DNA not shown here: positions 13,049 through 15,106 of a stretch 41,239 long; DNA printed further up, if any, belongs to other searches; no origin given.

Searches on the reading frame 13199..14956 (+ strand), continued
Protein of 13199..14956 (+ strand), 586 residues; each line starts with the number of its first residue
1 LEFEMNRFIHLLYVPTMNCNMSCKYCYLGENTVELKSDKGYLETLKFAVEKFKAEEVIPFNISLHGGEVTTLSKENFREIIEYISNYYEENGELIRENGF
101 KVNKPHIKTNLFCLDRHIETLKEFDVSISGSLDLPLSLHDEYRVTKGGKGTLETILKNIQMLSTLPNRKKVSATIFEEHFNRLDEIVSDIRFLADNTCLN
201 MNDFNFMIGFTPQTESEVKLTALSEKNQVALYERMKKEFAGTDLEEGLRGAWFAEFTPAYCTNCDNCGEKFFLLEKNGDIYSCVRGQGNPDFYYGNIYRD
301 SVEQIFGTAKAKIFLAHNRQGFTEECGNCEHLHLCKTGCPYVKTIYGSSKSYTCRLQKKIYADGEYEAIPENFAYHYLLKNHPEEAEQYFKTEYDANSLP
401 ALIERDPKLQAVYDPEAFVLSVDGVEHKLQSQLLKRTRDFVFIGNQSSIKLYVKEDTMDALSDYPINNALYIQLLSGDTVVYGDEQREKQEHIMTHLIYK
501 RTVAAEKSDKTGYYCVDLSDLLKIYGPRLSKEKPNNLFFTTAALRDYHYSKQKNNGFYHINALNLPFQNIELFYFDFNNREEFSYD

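Call 41: search_protein_families(library=pfam, proteins=[L098:8119-9129:+, L100:8110-9138:+, L105:3945-4958:+, L124:4351-5388:+, L162:6142-7197:+, L129:8163-9155:+, L100:9187-10587:+, L101:8432-9478:+, L168:7890-8690:+, L118:8114-8704:+], max_evalue=0.01)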
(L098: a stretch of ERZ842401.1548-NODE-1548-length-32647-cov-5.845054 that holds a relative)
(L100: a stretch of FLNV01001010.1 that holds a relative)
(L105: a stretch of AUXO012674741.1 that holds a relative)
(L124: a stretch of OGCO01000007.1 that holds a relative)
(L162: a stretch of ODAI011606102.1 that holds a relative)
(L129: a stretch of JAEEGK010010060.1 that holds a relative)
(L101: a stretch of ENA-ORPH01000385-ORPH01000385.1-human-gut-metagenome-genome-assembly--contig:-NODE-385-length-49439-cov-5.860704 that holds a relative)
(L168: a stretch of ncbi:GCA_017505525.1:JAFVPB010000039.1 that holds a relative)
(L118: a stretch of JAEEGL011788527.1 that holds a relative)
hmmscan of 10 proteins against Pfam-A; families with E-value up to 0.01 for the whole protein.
L098:8119-9129:+ (337 aa): 12 families
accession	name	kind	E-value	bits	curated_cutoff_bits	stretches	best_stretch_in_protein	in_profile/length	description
PF24460.1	DUF7575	-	1.2e-07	31.3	28.5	1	304-327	4-27/28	Domain of unknown function (DUF7575)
PF12773.13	DZR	-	4.6e-06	27.1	27.3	0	306-327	1-22/45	Double zinc ribbon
PF01155.25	HypA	-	5.8e-06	26.7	28.9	0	287-326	53-95/112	Hydrogenase/urease nickel incorporation, metallochaperone, hypA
PF14446.12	Prok-RING_1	-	2.4e-05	24.6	29.1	0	296-312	13-29/54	Prokaryotic RING finger family 1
PF22747.2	Zn_ribbon_DUF2089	-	2.9e-05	24.5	27.6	0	306-328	1-23/32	DUF2089 zinc ribbon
PF13240.11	Zn_Ribbon_1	-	2.9e-05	24.1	25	1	306-326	2-22/23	zinc-ribbon domain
PF08271.17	Zn_Ribbon_TF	-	5.5e-05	23.1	29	0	75-92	11-28/43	TFIIB zinc-binding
PF13248.11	Zn_ribbon_3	-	9.6e-05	22.2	27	0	306-327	5-26/26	zinc-ribbon domain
PF17032.10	Zn_ribbon_15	-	0.00096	20.4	28.9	0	296-328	30-63/73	zinc-ribbon family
PF23455.1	DUF7129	-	0.0013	18.9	30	0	86-107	14-35/45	Domain of unknown function (DUF7129)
PF06195.18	DUF996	-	0.0027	18.4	31.3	1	117-191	15-94/138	Protein of unknown function (DUF996)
PF21344.3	Zn_ribbon_LysW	-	0.0037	17.3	27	0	86-107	3-29/46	Alpha-aminoadipate carrier protein LysW-like, globular domain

L100:8110-9138:+ (343 aa): 3 families
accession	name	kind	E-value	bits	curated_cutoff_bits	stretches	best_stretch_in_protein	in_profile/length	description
PF01155.25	HypA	-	0.0015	19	28.9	0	69-107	56-94/112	Hydrogenase/urease nickel incorporation, metallochaperone, hypA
PF18912.6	DZR_2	-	0.002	18.3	27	1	310-337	9-36/56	Double zinc ribbon domain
PF17032.10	Zn_ribbon_15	-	0.0073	17.5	28.9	0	280-333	13-63/73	zinc-ribbon family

L105:3945-4958:+ (338 aa): 5 families
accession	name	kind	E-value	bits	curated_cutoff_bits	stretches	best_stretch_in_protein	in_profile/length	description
PF13248.11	Zn_ribbon_3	-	5.8e-06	26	27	1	83-107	2-25/26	zinc-ribbon domain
PF12773.13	DZR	-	8e-06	26.4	27.3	1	303-326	22-45/45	Double zinc ribbon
PF01155.25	HypA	-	8.6e-05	23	28.9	0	285-329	53-96/112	Hydrogenase/urease nickel incorporation, metallochaperone, hypA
PF23458.2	DUF7130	-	0.0016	18.7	35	0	83-107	53-79/89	Domain of unknown function (DUF7130)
PF17032.10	Zn_ribbon_15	-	0.0076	17.5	28.9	0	78-109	32-63/73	zinc-ribbon family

L124:4351-5388:+ (346 aa): 7 families
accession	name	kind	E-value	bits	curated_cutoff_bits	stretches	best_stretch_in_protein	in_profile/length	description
PF24460.1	DUF7575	-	6.8e-06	25.8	28.5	0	311-334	4-27/28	Domain of unknown function (DUF7575)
PF13240.11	Zn_Ribbon_1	-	0.00016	21.8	25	1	313-333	2-22/23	zinc-ribbon domain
PF12773.13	DZR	-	0.00017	22.1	27.3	0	312-331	26-45/45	Double zinc ribbon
PF13248.11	Zn_ribbon_3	-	0.00057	19.7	27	1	311-334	3-26/26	zinc-ribbon domain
PF22747.2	Zn_ribbon_DUF2089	-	0.0026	18.3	27.6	1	315-336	3-24/32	DUF2089 zinc ribbon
PF01155.25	HypA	-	0.0032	17.9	28.9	0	74-107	62-95/112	Hydrogenase/urease nickel incorporation, metallochaperone, hypA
PF07191.17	Zn_ribbon_6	-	0.0075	16.7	25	0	83-111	1-29/67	Double zinc ribbon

L162:6142-7197:+ (352 aa): 12 families
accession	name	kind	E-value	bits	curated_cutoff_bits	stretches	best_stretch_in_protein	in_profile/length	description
PF13240.11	Zn_Ribbon_1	-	3.7e-09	36.5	25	1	316-336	2-22/23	zinc-ribbon domain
PF13248.11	Zn_ribbon_3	-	4.1e-08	32.9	27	1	314-335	3-24/26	zinc-ribbon domain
PF12773.13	DZR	-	4.9e-07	30.2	27.3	1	316-342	1-28/45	Double zinc ribbon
PF01155.25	HypA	-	9.1e-06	26.1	28.9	0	80-108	67-95/112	Hydrogenase/urease nickel incorporation, metallochaperone, hypA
PF07191.17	Zn_ribbon_6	-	0.00064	20.1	25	0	84-112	1-29/67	Double zinc ribbon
PF08271.17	Zn_Ribbon_TF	-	0.00078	19.4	29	0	102-112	3-12/43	TFIIB zinc-binding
PF24460.1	DUF7575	-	0.0017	18.1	28.5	0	315-335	5-25/28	Domain of unknown function (DUF7575)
PF10571.15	UPF0547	-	0.0029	18.1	29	1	315-334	2-21/26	Uncharacterised protein family UPF0547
PF23455.1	DUF7129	-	0.0055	16.9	30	0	316-336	14-36/45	Domain of unknown function (DUF7129)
PF07754.17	HVO_2753_ZBP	-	0.0056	16.9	33.2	0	329-341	18-30/46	Small zinc finger protein HVO_2753-like, Zn-binding pocket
PF17032.10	Zn_ribbon_15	-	0.0066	17.7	28.9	0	313-334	52-73/73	zinc-ribbon family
PF23494.1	bPH_10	-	0.0082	16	27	0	153-203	47-97/151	YqeB-like bacterial PH domain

L129:8163-9155:+ (331 aa): 17 families
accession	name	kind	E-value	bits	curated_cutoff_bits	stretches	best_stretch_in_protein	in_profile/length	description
PF13240.11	Zn_Ribbon_1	-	7.9e-10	38.7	25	2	81-102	1-22/23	zinc-ribbon domain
PF12773.13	DZR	-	2.5e-08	34.4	27.3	2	79-100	24-45/45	Double zinc ribbon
PF23458.2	DUF7130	-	5e-08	33.2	35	1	260-328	16-86/89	Domain of unknown function (DUF7130)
PF13248.11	Zn_ribbon_3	-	6.6e-08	32.2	27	2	300-321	4-25/26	zinc-ribbon domain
PF17032.10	Zn_ribbon_15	-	4.8e-07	30.9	28.9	0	281-319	51-73/73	zinc-ribbon family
PF21349.2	RUBY_RBDX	-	1.9e-06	27.6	26.5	1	300-324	2-28/30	Rubrerythrin, rubredoxin-like domain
PF01155.25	HypA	-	1.4e-05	25.5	28.9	0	297-322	69-96/112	Hydrogenase/urease nickel incorporation, metallochaperone, hypA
PF10571.15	UPF0547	-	7.7e-05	23.2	29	1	81-100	2-21/26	Uncharacterised protein family UPF0547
PF22747.2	Zn_ribbon_DUF2089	-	9.6e-05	22.8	27.6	1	82-103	1-22/32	DUF2089 zinc ribbon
PF07282.18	Cas12f1-like_TNB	-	0.00037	21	26.3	0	70-107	18-54/60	Cas12f1-like, TNB domain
PF13717.11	Zn_ribbon_4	-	0.0006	20.1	30.3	0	295-308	22-35/36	zinc-ribbon domain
PF13920.12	zf-C3HC4_3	-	0.00083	19.6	27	0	73-102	17-45/49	Zinc finger, C3HC4 type (RING finger)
PF17555.7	TssN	-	0.0024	17.8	30.3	1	121-213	84-175/274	Type VI secretion system, TssN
PF24460.1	DUF7575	-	0.0024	17.6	28.5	1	79-101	3-25/28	Domain of unknown function (DUF7575)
PF18912.6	DZR_2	-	0.0026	18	27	0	300-321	23-45/56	Double zinc ribbon domain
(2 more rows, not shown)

L100:9187-10587:+ (467 aa): 12 families
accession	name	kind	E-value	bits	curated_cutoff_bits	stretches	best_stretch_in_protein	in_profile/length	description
PF07992.20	Pyr_redox_2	-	8e-13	48.9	26.1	1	3-48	1-44/291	Pyridine nucleotide-disulphide oxidoreductase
PF21688.3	FAD-depend_C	-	9.4e-11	42.7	27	1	262-413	40-195/197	FAD-dependent protein, C-terminal domain-like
PF01266.30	DAO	-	1.8e-10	41.4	27.9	1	4-37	1-32/353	FAD dependent oxidoreductase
PF03486.20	HI0933_like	-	9.6e-08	32.2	50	1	4-43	2-39/244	HI0933-like protein Rossmann domain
PF00890.30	FAD_binding_2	-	1.5e-06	28.1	20.4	1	4-38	1-33/414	FAD binding domain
PF01946.23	Thi4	-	9.3e-06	25.5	26.2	1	2-35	17-49/235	Thi4 family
PF05834.18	Lycopene_cycl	-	3.6e-05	23.4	23.4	1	4-39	1-36/380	Lycopene cyclase protein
PF13738.12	Pyr_redox_3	-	0.00012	21.9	30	1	6-38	1-31/305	Pyridine nucleotide-disulphide oxidoreductase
PF01134.28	GIDA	-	0.00029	20.5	22.1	0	398-462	320-385/391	Glucose inhibited division protein A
PF13450.12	NAD_binding_8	-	0.00045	20.9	21.9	1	7-36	1-28/68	NAD(P)-binding Rossmann-like domain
PF13454.12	NAD_binding_9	-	0.00071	20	21.8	0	6-35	1-32/155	FAD-NAD(P)-binding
PF01494.25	FAD_binding_3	-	0.0063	16.2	22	1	2-23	1-22/349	FAD binding domain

L101:8432-9478:+ (349 aa): 8 families
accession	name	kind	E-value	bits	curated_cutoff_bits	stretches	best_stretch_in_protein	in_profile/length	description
PF07726.17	AAA_3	-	1.2e-57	193.9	27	1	69-199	1-131/131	ATPase family associated with various cellular activities (AAA)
PF17863.7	AAA_lid_2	-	2.6e-18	66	22.7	1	276-341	8-73/74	AAA lid domain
PF20030.5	bpMoxR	-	1.4e-11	44.3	27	1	40-216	4-179/205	MoxR domain in the MoxR-vWA-beta-propeller ternary systems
PF07728.20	AAA_5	-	4.5e-11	43.4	22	1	75-197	7-139/139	AAA domain (dynein-related subfamily)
PF05496.18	RuvB_N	-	1.3e-06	28.7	27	1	67-161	33-115/159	Holliday junction DNA helicase RuvB P-loop domain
PF00158.32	Sigma54_activat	-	7e-06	26.3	20.2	1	70-184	25-148/168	Sigma-54 interaction domain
PF00004.35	AAA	-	3.2e-05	24.8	21.2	1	73-180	4-111/131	ATPase family associated with various cellular activities (AAA)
PF00493.29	MCM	-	0.00024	20.8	23.3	1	62-188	52-179/224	MCM P-loop domain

L168:7890-8690:+ (267 aa): 1 family
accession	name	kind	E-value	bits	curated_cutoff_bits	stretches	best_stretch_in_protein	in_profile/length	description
PF13828.11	DUF4190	-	0.0017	18.5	35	1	205-257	9-59/62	Domain of unknown function (DUF4190)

L118:8114-8704:+ (197 aa): 1 family
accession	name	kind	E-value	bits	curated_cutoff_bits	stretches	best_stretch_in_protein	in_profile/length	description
PF02622.21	DUF179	-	1.3e-36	126.3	27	1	28-181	1-157/157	AlgH-like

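Call 43: find_encoding_contigs(protein=P0140, flank=4000, max_places=1)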
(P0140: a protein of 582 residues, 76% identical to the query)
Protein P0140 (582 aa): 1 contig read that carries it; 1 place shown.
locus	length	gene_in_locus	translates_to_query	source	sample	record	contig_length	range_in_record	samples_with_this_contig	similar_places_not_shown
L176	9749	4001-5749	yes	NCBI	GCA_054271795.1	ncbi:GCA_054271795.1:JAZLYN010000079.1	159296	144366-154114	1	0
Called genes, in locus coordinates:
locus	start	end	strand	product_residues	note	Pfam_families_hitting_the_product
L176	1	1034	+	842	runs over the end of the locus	-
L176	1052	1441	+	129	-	-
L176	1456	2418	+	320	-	-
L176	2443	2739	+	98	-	-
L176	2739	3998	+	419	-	PF13306:LRR_5, PF13855:LRR_8 (faint), PF13306:LRR_5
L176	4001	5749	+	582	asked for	PF04055:Radical_SAM, PF13353:Fer4_12 (weak)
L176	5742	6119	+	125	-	-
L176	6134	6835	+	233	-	PF00520:Ion_trans, PF07885:Ion_trans_2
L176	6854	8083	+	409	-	-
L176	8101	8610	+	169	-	-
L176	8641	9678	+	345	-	PF04055:Radical_SAM, PF13186:SPASM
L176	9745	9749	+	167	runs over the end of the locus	-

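Call 44: find_encoding_contigs(protein=P0196, flank=4000, max_places=1)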
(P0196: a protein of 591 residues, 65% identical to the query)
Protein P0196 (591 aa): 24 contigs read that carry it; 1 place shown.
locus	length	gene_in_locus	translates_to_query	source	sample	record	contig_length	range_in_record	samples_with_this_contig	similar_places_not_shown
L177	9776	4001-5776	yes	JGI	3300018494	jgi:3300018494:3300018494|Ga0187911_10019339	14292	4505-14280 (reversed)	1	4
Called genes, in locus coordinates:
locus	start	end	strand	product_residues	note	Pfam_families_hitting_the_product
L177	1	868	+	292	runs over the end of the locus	?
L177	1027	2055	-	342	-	PF00583:Acetyltransf_1 (weak), PF00881:Nitroreductase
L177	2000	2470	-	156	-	PF01451:LMWPc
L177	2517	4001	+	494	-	PF13306:LRR_5, PF13855:LRR_8 (faint), PF13306:LRR_5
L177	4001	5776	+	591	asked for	PF04055:Radical_SAM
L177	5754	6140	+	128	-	-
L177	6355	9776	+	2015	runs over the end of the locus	PF13472:Lipase_GDSL_2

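Call 45: find_encoding_contigs(protein=P0222, flank=4000, max_places=1)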
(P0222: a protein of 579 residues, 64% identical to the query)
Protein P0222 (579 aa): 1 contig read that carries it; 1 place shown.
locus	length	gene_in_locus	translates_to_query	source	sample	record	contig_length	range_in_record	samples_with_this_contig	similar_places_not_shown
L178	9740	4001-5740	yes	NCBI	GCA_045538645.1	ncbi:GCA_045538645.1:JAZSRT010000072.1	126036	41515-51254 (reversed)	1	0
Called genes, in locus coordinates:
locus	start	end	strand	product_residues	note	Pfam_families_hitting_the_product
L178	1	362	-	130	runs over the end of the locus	PF10825:DUF2752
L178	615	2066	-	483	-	-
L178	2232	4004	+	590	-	PF13306:LRR_5, PF13855:LRR_8 (faint), PF13306:LRR_5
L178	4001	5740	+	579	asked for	PF04055:Radical_SAM, PF13353:Fer4_12 (faint)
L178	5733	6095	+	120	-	-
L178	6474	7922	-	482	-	PF00083:Sugar_tr, PF07690:MFS_1, PF00083:Sugar_tr (weak)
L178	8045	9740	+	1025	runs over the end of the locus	PF22907:Ams1-like_1st (weak), PF03065:Glyco_hydro_57 (weak), PF01074:Glyco_hydro_38N, PF09261:Alpha-mann_mid, PF07748:Glyco_hydro_38C, PF17677:Glyco_hydro38C2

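Call 75: list_cluster_members(proteins=[P0139, P0144, P0150, P0180, P0193, P0194, P0132, P0237, P0231, P0215])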
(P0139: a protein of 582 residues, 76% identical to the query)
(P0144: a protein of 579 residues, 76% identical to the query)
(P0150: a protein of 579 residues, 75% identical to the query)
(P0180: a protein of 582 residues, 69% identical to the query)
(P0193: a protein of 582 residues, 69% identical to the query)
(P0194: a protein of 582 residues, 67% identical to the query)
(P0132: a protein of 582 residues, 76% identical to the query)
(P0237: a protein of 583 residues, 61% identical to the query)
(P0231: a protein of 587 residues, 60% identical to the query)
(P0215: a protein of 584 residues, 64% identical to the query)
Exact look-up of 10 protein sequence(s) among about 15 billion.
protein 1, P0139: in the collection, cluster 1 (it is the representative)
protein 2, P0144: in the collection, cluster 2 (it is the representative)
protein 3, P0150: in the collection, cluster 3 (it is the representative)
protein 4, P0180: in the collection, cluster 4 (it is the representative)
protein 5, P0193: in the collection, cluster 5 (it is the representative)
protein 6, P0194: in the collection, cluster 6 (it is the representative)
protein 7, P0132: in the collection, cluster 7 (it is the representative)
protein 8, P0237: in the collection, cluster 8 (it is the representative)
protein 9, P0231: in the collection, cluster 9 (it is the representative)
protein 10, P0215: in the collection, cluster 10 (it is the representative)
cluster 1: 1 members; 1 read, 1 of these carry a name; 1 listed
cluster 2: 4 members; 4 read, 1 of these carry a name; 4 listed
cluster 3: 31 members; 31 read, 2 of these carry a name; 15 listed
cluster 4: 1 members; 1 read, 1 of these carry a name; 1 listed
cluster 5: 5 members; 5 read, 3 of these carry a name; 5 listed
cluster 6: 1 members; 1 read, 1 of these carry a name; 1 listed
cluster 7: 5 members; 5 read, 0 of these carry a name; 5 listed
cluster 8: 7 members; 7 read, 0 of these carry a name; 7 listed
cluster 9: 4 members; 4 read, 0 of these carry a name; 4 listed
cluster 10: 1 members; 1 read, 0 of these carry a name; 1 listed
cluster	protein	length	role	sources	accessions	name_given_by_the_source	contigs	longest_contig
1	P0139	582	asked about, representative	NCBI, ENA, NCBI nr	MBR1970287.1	MAG: radical SAM protein [Clostridia bacterium] | radical SAM protein [Clostridia bacterium]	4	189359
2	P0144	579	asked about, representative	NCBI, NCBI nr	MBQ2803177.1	MAG: radical SAM protein [Lachnospiraceae bacterium] | radical SAM protein [Lachnospiraceae bacterium]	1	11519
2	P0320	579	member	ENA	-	-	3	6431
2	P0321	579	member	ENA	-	-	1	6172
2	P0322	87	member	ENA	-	-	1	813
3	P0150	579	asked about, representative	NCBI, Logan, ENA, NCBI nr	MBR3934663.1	MAG: radical SAM protein [Clostridia bacterium] | radical SAM protein [Clostridia bacterium]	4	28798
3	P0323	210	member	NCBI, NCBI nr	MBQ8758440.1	MAG: radical SAM protein, partial [Clostridia bacterium] | radical SAM protein [Clostridia bacterium]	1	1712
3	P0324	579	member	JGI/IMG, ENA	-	-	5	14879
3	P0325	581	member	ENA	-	-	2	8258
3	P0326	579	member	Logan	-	-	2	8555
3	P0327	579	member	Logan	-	-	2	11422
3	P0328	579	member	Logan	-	-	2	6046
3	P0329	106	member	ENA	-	-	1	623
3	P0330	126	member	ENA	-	-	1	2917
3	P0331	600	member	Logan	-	-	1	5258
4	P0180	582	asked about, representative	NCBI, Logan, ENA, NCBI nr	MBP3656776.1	MAG: radical SAM protein [Clostridia bacterium] | radical SAM protein [Clostridia bacterium]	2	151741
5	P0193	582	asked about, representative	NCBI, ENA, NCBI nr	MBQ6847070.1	MAG: radical SAM protein [Oscillospiraceae bacterium] | radical SAM protein [Oscillospiraceae bacterium]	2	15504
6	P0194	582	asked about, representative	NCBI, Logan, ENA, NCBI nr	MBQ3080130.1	MAG: radical SAM protein [Clostridia bacterium] | radical SAM protein [Clostridia bacterium]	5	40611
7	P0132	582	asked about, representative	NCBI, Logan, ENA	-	-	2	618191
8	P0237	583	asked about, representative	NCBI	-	-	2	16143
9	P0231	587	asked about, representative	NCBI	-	-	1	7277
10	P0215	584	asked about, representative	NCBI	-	-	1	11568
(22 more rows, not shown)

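Call 76: find_encoding_contigs(protein=P0150, flank=4500, max_places=3)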
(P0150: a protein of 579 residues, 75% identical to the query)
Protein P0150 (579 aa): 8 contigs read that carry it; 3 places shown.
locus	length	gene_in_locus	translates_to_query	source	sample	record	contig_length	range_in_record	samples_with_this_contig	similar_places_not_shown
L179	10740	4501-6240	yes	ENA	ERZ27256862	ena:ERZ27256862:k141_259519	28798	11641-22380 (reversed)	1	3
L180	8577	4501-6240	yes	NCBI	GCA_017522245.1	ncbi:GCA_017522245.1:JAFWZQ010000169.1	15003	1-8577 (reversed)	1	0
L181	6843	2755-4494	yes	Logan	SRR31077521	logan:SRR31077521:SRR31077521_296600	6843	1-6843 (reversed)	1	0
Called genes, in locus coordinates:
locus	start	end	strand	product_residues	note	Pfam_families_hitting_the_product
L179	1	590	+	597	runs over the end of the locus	PF00664:ABC_membrane, PF02463:SMC_N (faint), PF00005:ABC_tran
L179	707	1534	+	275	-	PF13240:Zn_Ribbon_1 (weak)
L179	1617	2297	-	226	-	-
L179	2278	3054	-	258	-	PF01553:Acyltransferase (weak)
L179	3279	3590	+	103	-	-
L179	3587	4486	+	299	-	-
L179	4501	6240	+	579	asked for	PF04055:Radical_SAM, PF13353:Fer4_12 (weak), PF13186:SPASM (faint)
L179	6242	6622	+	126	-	-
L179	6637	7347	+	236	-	PF00520:Ion_trans, PF07885:Ion_trans_2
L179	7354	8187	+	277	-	-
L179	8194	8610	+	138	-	-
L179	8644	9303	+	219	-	-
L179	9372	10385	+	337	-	PF04055:Radical_SAM, PF13186:SPASM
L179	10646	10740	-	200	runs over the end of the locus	PF14103:DUF4276 (weak)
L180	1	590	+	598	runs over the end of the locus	PF00664:ABC_membrane, PF02463:SMC_N (faint), PF00005:ABC_tran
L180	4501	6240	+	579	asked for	PF04055:Radical_SAM, PF13353:Fer4_12 (weak), PF13186:SPASM (faint)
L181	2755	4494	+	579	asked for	PF04055:Radical_SAM, PF13353:Fer4_12 (weak), PF13186:SPASM (faint)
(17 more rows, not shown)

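Call 81: search_solved_structures(query=A1, max_evalue=0.01)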
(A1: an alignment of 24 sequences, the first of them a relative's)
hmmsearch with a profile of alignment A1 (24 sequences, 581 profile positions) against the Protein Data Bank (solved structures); distinct sequences matched with E-value up to 0.01: 3.
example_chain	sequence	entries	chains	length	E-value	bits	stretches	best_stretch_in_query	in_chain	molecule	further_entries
5wgg_A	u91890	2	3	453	6.3e-05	25.1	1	13-338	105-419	Radical SAM domain protein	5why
4k37_A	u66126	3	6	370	0.00011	24.3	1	13-357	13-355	Anaerobic sulfatase-maturating enzyme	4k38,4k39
4k36_A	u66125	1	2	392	0.00012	24.1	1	13-357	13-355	Anaerobic sulfatase-maturating enzyme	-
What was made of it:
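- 13211..14959 (+): rSAM1: a 582-aa radical-SAM/SPASM enzyme with an unassigned C-terminal extension of about 220 aa. It is the presumed maturase of the tail protein. PDB relatives CteB and anSME cover only residues 13-357 (call 81).
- Closest known: rSAM/SPASM peptide-maturase systems. Different: rSAM1 carries an unassigned C-terminal domain of about 220 aa (call 81).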
